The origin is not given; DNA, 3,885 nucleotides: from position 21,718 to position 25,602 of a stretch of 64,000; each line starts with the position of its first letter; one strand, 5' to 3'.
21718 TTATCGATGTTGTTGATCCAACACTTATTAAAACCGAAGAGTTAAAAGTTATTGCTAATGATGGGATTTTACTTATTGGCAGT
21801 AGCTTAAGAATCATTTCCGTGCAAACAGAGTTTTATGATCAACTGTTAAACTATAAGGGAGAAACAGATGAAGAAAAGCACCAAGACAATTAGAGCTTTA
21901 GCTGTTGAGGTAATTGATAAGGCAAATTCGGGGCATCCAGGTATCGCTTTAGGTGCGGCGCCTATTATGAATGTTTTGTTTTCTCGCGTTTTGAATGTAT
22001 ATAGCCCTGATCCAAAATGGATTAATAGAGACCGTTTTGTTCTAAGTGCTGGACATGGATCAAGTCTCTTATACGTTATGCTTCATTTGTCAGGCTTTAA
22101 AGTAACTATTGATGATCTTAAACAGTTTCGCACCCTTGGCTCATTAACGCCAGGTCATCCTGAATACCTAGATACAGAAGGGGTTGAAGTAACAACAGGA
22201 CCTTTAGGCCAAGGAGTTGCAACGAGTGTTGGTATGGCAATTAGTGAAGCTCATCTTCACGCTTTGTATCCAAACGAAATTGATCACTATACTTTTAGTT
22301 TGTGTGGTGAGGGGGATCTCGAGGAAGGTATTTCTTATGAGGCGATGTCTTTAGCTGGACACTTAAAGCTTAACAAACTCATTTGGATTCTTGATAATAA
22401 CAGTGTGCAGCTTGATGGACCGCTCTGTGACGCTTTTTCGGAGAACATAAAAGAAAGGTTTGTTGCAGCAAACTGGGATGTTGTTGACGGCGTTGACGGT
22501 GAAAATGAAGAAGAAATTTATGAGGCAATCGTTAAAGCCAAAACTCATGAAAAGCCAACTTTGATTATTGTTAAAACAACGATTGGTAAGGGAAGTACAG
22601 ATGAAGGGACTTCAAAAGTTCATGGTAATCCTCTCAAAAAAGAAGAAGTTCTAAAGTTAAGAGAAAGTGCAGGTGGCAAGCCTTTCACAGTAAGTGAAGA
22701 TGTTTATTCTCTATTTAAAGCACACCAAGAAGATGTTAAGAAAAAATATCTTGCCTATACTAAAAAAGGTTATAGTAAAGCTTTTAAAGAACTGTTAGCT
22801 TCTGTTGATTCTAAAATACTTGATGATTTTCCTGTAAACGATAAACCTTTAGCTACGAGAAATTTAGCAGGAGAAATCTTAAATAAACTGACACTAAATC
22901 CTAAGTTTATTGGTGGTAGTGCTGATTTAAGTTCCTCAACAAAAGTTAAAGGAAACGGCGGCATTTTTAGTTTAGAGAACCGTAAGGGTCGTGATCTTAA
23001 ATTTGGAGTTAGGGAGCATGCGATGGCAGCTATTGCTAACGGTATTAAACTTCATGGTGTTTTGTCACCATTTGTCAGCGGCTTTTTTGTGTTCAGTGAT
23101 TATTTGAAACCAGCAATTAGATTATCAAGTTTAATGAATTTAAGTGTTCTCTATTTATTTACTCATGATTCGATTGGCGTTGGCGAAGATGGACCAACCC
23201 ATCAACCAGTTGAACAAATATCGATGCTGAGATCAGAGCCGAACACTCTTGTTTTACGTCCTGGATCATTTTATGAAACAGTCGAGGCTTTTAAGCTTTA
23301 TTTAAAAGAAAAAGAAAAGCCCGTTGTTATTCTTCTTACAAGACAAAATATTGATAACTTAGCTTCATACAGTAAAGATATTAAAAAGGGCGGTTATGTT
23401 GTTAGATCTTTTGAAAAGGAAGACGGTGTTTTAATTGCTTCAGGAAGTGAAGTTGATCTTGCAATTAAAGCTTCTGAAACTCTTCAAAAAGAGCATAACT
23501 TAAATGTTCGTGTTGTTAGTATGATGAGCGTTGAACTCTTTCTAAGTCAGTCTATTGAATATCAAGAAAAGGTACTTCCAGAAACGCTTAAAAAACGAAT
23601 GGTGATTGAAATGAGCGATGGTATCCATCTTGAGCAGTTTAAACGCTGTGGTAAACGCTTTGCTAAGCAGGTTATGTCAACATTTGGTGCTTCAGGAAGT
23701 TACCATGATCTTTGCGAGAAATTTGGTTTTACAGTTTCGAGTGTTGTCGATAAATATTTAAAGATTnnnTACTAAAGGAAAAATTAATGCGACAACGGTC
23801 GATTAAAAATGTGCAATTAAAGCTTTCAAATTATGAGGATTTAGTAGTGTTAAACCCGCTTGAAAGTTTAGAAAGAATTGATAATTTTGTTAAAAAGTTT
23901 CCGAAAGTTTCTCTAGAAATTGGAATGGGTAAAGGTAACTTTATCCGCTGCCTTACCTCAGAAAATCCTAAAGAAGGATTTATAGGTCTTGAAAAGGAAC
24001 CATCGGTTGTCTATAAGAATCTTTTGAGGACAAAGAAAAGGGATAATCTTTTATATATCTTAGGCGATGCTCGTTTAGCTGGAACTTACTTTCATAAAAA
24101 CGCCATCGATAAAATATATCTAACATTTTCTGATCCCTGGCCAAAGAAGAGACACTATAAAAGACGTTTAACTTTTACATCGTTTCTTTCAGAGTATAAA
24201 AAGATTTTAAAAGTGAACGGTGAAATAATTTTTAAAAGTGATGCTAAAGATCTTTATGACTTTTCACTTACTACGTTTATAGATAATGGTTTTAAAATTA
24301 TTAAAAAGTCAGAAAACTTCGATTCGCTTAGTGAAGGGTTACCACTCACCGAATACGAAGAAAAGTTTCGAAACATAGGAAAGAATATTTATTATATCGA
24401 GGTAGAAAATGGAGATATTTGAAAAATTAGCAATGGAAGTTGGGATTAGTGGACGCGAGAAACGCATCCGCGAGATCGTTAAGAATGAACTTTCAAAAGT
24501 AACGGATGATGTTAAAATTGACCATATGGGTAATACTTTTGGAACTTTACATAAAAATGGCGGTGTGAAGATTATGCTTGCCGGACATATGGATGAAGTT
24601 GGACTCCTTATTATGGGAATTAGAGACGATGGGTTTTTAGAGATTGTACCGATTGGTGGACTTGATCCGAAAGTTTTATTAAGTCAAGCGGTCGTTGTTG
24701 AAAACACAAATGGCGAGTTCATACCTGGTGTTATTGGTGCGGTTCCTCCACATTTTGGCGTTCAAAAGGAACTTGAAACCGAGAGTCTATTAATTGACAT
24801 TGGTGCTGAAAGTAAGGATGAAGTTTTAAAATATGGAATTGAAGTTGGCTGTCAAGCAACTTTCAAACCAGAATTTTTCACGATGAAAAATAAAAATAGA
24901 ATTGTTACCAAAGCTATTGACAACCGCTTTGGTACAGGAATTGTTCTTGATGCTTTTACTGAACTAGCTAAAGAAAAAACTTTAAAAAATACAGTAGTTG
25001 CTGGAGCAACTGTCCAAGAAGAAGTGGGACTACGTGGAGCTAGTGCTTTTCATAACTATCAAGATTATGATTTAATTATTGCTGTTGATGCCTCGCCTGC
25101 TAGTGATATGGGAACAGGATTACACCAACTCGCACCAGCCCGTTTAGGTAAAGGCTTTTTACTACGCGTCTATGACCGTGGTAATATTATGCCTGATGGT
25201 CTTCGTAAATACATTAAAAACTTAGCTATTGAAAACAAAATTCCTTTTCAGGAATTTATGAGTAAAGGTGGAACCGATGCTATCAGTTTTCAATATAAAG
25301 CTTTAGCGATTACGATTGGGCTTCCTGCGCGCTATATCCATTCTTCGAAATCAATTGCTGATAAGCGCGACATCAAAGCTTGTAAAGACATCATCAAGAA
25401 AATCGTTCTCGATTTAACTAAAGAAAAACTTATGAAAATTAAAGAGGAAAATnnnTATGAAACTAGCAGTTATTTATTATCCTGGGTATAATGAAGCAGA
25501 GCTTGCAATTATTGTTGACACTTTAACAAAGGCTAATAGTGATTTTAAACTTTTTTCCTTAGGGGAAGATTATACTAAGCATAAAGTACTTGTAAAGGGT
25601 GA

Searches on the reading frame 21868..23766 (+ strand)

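Call 78: search_protein_families(library=pfam, proteins=[window:21868-23766:+], max_evalue=0.00001)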
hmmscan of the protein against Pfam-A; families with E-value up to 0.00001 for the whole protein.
window:21868-23766:+ (633 aa): 5 families
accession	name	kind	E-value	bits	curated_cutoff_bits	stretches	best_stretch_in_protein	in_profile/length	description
PF00456.26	Transketolase_N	-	6.8e-110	367.6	22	1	2-317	3-329/334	Transketolase, thiamine diphosphate binding domain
PF02779.29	Transket_pyr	-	1.8e-42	145.4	27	1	327-495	2-172/174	Transketolase, pyrimidine binding domain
PF22613.1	Transketolase_C_1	-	9.7e-29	100.3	27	1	508-622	1-113/113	Transketolase-like TK C-terminal domain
PF02780.25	Transketolase_C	-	2e-07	31.4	25.9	1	509-625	1-123/124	Transketolase, C-terminal domain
PF13292.11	DXP_synthase_N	-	7.7e-07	29.1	21.2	0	4-180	21-173/274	1-deoxy-D-xylulose-5-phosphate synthase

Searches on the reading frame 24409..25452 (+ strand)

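Call 12: search_protein_families(library=ncbifam, proteins=[window:24409-25452:+], max_evalue=0.00001)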
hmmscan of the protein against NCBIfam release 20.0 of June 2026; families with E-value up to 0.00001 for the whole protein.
window:24409-25452:+ (348 aa): 6 families
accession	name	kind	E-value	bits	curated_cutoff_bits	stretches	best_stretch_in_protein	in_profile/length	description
TIGR03107.1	glu_aminopep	equivalog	1.6e-76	257.5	469.7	1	12-345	12-350/350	glutamyl aminopeptidase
NF007421.0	PRK09961.1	equivalog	6.4e-63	212.7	412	1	2-345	4-342/345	aminopeptidase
NF040822.1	lys_aminopep_Arch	equivalog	3.2e-52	177.7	700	1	2-337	5-339/345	lysyl aminopeptidase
NF007367.0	PRK09864.1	equivalog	4.1e-48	163.9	569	1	2-341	4-346/356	aminopeptidase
TIGR03106.1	trio_M42_hydro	equivalog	9.2e-11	41.2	397.75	1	14-232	19-243/343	osmoprotectant NAGGN system M42 family peptidase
NF009555.0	PRK13004.1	equivalog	3.3e-07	29.5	321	1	3-66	20-83/399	YgeY family selenium metabolism-linked hydrolase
